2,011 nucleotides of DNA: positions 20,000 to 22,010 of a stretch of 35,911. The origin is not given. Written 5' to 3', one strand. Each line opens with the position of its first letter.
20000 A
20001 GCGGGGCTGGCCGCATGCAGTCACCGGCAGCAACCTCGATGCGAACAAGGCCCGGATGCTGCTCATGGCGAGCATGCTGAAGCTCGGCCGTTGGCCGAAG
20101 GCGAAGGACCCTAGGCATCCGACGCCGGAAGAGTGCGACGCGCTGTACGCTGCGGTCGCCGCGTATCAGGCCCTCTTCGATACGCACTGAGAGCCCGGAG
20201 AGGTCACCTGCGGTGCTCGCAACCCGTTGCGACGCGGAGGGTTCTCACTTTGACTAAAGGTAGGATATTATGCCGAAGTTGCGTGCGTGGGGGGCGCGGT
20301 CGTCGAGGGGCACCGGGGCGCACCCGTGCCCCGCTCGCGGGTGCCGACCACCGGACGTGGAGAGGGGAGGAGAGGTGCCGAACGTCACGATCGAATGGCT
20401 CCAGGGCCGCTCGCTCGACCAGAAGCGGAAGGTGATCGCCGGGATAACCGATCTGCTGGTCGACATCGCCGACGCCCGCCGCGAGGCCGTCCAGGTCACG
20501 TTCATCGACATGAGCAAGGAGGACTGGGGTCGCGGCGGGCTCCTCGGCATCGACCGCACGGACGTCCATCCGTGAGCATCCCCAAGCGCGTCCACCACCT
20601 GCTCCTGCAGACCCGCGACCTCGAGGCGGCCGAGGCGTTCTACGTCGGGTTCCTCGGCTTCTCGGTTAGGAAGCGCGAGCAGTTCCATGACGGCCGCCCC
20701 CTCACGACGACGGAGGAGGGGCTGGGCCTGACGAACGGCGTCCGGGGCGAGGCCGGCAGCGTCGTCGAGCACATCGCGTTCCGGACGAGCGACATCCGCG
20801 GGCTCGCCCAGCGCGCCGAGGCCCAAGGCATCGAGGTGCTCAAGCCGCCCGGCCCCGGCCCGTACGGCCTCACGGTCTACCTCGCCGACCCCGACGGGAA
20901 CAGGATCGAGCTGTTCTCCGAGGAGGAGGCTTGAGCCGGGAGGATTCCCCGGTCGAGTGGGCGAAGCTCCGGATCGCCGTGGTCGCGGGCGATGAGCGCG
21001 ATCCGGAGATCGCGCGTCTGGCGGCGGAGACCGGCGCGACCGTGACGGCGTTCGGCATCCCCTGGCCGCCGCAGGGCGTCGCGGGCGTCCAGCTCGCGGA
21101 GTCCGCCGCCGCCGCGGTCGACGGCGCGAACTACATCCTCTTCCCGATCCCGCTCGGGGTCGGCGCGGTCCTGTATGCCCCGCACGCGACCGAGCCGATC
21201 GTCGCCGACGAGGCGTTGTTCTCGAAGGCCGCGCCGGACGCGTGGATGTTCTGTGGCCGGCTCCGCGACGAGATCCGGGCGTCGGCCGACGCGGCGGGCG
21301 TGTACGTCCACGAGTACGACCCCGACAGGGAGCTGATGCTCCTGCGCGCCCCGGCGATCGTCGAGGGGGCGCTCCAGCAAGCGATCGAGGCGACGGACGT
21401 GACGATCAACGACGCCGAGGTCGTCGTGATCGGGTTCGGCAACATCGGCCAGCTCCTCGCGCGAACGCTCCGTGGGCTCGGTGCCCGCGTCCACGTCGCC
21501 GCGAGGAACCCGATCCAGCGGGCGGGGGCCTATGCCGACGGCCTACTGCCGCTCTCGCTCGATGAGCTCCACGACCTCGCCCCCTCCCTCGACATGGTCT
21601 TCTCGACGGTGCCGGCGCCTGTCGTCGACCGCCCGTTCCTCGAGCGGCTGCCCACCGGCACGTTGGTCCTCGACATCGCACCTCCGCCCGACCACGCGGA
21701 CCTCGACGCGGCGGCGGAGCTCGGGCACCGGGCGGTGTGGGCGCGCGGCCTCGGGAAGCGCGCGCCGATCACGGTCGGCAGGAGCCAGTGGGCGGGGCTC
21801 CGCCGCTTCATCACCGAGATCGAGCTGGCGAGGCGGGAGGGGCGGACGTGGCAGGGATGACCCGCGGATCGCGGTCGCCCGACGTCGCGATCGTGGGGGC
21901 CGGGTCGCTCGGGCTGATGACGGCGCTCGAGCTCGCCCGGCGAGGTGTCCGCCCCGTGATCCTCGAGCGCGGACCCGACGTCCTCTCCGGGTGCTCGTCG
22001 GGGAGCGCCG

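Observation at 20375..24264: Five-gene cassette joined entirely by 4-nt stop/start overlaps: tautomerase, VOC, DpaA-like, FAD oxidoreductase, M24 hydrolase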

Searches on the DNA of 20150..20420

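Call 64: search_rna_families(source=window, start=20150, end=20420, threshold=evalue, max_evalue=5)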
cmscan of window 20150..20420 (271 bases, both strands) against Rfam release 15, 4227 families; matches with E-value up to 5: 1.
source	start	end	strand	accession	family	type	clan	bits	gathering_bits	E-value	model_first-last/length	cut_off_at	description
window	20357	20420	+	RF01124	sR36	Gene; snRNA; snoRNA; CD-box;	-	9.5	55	4.8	1-55/55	no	Small nucleolar RNA sR36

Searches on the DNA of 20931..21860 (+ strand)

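Call 65: search_rna_families(sources=[L026, L030, L043, L059, L065, L053, L018], threshold=gathering)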
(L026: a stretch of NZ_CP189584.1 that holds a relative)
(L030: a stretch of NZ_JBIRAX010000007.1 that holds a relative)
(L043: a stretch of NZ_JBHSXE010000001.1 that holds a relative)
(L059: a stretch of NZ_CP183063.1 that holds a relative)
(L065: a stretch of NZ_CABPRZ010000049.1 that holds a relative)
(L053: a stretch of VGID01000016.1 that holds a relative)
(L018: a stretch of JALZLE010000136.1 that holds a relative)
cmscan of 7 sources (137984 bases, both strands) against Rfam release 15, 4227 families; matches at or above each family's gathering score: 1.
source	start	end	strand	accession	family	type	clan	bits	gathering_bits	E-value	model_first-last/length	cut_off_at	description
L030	18828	18969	+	RF00379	c-di-AMP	Cis-reg; riboswitch;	-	97.7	38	1.4e-21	1-134/134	no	c-di-AMP riboswitch aptamer (ydaO/yuaA leader)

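Call 66: search_rna_families(sources=[L048, L064, L052, L068, L042, L074, L037], threshold=gathering)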
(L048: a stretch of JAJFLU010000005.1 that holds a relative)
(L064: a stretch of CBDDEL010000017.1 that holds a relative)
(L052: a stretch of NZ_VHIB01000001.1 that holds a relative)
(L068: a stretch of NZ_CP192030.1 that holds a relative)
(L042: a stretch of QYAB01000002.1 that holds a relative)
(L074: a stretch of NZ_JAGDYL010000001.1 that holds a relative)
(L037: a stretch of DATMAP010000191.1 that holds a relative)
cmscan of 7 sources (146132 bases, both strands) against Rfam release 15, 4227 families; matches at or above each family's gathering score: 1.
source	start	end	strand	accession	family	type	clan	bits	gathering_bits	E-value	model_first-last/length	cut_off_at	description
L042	2398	2508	-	RF00059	TPP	Cis-reg; riboswitch;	-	59.6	54.3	8.2e-09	1-105/105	no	TPP riboswitch aptamer (THI element)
